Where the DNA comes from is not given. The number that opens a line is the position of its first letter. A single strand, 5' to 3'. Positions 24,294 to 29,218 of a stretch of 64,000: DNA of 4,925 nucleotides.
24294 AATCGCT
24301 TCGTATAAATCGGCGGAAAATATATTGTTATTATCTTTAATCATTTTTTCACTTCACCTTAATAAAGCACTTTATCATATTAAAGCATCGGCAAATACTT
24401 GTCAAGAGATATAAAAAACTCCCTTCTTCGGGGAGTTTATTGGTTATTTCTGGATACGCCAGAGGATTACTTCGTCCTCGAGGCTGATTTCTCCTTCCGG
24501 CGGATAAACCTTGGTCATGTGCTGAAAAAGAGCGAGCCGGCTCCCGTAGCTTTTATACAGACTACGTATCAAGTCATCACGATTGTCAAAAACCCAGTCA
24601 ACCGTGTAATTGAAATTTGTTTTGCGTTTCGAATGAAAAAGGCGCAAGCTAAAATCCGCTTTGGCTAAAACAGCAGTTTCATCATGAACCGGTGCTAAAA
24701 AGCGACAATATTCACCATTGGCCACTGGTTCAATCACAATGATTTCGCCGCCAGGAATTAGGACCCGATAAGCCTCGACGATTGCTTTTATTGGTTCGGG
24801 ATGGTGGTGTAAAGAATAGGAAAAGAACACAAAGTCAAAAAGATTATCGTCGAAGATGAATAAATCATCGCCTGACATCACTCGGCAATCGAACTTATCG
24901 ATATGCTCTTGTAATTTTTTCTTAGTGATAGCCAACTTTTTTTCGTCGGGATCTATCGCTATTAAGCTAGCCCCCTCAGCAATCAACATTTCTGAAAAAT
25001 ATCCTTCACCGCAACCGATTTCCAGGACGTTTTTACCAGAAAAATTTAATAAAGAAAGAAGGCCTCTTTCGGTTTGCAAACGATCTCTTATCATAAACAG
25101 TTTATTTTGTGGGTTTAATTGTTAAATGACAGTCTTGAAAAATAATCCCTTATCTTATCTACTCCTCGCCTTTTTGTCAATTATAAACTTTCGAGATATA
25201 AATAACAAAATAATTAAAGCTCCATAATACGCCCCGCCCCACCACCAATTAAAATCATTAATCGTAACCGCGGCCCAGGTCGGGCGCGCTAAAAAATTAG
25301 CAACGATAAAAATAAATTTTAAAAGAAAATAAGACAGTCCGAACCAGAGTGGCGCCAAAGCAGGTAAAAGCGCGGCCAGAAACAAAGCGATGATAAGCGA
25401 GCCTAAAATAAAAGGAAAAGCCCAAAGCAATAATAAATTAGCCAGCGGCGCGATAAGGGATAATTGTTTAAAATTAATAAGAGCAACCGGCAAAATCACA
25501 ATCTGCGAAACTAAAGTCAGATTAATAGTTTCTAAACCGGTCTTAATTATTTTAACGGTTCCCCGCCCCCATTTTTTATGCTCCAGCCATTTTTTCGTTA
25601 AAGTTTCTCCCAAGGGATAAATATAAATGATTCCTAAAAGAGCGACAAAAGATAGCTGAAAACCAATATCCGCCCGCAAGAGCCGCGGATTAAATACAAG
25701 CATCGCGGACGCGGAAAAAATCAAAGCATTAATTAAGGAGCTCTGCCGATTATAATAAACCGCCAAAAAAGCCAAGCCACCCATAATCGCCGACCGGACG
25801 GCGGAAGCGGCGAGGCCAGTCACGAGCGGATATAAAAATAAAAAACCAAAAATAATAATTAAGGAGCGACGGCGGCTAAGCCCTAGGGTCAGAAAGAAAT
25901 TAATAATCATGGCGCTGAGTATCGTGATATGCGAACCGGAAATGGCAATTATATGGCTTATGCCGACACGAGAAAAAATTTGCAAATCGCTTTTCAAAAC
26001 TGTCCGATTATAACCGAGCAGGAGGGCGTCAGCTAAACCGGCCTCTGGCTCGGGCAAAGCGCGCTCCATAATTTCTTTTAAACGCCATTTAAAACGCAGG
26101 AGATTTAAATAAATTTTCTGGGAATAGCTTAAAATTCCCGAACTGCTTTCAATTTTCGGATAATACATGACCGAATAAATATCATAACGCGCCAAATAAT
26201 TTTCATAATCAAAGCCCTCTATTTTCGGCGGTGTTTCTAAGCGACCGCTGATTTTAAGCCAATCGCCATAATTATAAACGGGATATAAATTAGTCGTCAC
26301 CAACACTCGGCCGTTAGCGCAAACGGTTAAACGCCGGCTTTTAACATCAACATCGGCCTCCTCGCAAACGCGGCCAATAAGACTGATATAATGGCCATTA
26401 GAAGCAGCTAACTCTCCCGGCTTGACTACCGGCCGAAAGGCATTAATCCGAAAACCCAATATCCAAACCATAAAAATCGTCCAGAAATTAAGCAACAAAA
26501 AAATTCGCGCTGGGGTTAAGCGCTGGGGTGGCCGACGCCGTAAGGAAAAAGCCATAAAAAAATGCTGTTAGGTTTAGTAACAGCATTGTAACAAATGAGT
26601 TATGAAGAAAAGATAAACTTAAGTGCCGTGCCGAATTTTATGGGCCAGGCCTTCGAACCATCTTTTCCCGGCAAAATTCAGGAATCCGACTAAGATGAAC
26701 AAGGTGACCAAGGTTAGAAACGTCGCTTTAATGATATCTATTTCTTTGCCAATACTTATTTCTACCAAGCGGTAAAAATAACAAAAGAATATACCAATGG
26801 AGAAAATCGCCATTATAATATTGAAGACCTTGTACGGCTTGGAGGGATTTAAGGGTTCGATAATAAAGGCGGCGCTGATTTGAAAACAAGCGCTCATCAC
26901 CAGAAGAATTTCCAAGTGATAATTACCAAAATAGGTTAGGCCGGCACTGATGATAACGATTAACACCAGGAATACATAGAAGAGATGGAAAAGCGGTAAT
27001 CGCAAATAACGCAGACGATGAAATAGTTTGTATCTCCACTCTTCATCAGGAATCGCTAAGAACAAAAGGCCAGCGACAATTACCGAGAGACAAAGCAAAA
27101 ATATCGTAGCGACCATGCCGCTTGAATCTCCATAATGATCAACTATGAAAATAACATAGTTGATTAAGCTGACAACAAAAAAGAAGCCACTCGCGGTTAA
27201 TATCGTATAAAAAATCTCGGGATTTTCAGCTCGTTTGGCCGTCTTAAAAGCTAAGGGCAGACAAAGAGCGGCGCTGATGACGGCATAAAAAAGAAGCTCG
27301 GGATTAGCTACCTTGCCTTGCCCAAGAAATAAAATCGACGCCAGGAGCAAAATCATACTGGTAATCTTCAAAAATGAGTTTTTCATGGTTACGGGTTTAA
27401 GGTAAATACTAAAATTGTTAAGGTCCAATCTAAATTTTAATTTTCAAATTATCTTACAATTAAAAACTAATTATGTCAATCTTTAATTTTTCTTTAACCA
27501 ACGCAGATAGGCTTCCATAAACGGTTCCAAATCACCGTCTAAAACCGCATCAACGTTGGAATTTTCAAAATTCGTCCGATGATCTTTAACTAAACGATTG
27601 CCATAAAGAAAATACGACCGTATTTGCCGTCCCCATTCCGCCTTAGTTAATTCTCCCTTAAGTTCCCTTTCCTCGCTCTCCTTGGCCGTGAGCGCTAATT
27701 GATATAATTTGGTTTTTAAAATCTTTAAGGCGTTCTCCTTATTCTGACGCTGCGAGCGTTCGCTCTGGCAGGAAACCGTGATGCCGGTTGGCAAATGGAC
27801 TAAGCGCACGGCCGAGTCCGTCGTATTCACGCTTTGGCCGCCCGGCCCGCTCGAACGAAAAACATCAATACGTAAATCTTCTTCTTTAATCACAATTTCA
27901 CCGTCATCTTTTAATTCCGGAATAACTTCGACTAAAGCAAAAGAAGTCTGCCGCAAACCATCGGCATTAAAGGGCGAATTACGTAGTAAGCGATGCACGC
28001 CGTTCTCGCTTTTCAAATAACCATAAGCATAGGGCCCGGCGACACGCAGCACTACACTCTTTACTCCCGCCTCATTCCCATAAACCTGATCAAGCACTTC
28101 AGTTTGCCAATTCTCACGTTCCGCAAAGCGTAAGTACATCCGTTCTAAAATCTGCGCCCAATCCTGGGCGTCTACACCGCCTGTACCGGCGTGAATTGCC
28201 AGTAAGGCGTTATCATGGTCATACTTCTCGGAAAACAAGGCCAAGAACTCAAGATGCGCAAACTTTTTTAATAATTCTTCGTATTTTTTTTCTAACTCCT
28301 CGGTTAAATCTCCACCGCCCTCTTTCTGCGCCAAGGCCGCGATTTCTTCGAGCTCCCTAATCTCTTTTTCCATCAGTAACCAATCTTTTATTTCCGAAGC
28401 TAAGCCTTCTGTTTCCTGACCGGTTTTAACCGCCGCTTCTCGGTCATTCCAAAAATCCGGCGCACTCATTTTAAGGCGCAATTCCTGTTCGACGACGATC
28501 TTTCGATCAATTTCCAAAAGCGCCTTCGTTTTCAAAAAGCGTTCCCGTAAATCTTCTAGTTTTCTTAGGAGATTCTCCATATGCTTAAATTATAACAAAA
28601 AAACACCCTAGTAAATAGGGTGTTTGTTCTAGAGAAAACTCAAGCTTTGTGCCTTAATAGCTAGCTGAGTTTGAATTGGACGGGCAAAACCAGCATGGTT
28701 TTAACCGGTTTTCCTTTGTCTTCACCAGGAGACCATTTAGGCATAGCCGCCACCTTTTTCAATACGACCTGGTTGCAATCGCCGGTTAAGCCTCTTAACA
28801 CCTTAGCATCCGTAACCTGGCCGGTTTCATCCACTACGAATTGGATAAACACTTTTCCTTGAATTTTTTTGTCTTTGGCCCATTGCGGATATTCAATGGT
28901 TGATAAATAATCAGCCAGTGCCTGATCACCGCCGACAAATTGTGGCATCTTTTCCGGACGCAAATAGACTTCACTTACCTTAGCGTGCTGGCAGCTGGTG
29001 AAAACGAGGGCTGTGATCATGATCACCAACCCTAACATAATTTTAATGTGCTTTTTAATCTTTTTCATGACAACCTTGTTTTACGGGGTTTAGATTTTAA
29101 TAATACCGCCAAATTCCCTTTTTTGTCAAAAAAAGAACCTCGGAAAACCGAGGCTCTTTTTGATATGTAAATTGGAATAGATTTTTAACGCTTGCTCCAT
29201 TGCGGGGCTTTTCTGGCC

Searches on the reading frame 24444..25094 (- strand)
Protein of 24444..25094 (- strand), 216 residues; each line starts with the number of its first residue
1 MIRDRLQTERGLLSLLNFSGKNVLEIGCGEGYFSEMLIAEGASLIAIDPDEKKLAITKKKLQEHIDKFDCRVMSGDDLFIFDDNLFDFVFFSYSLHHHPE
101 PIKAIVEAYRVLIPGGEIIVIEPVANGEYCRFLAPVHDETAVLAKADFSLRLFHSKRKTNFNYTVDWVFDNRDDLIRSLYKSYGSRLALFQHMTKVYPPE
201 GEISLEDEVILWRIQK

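Call 47: search_protein_families(library=pfam, proteins=[window:24444-25094:-], max_evalue=0.001)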
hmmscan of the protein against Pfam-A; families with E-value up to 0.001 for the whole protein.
window:24444-25094:- (216 aa): 9 families
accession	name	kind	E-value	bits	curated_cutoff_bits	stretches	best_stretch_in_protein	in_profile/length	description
PF08241.18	Methyltransf_11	-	2.2e-20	73.5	21.2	1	24-120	1-95/95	Methyltransferase domain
PF13649.12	Methyltransf_25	-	8.2e-17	62.1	27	1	23-116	1-97/97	Methyltransferase domain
PF13489.12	Methyltransf_23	-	2e-14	54.1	27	1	12-126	15-122/164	Methyltransferase domain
PF13847.12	Methyltransf_31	-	2.8e-14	53.5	27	1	19-140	3-126/145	Methyltransferase domain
PF08242.18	Methyltransf_12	-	8.7e-13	49.3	30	1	24-117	1-97/98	Methyltransferase domain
PF08003.17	Methyltransf_9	-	7.3e-10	38.7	23.8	1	14-136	110-233/315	Protein of unknown function (DUF1698)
PF01209.24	Ubie_methyltran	-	7.6e-10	39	20.1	1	19-122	47-153/233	ubiE/COQ5 methyltransferase family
PF05175.20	MTS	-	2.6e-05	24.4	23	1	12-122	23-140/170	Methyltransferase small domain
PF05401.17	NodS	-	0.00049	20.4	24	1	20-157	44-179/201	Nodulation protein S (NodS)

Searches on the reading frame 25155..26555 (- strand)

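Call 47: search_protein_families(library=pfam, proteins=[window:25155-26555:-], max_evalue=0.001)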
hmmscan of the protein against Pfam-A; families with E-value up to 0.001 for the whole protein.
window:25155-26555:- (466 aa): 2 families
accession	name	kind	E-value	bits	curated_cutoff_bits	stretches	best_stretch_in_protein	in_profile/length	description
PF03772.21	Competence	-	7.8e-49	166.9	23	1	178-455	1-268/270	Competence protein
PF13567.11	DUF4131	-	1e-10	42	31.6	1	18-136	31-163/165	Domain of unknown function (DUF4131)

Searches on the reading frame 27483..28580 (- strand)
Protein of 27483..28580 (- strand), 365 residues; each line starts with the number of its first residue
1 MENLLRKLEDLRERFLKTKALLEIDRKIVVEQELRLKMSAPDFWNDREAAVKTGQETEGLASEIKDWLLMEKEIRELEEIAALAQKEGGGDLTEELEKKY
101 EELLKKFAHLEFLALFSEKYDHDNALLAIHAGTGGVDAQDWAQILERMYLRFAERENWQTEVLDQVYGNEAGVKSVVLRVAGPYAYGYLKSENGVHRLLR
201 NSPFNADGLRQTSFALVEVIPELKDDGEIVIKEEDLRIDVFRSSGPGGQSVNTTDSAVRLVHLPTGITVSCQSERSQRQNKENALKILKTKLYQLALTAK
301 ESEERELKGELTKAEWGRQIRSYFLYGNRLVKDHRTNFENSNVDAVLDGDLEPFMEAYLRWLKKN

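Call 47: search_protein_families(library=pfam, proteins=[window:27483-28580:-], max_evalue=0.001)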
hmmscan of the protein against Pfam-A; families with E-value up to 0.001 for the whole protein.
window:27483-28580:- (365 aa): 2 families
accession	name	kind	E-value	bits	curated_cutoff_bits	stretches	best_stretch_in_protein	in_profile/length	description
PF03462.23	PCRF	-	5.3e-48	163.8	24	1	32-217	6-194/194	PCRF domain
PF00472.26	RF-1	-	1e-38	132.3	35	1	227-335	3-116/116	RF-1 domain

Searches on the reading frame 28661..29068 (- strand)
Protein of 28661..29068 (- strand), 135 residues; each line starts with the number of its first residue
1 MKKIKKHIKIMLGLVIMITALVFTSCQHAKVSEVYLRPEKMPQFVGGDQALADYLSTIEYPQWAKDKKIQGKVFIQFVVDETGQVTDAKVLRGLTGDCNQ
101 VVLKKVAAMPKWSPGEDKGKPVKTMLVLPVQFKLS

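Call 47: search_protein_families(library=pfam, proteins=[window:28661-29068:-], max_evalue=0.001)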
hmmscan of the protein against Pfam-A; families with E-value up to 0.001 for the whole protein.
window:28661-29068:- (135 aa): 1 family
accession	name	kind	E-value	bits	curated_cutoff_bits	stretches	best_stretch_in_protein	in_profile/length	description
PF03544.19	TonB_C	-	2e-14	54.3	24.6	1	58-134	3-79/79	Gram-negative bacterial TonB protein C-terminal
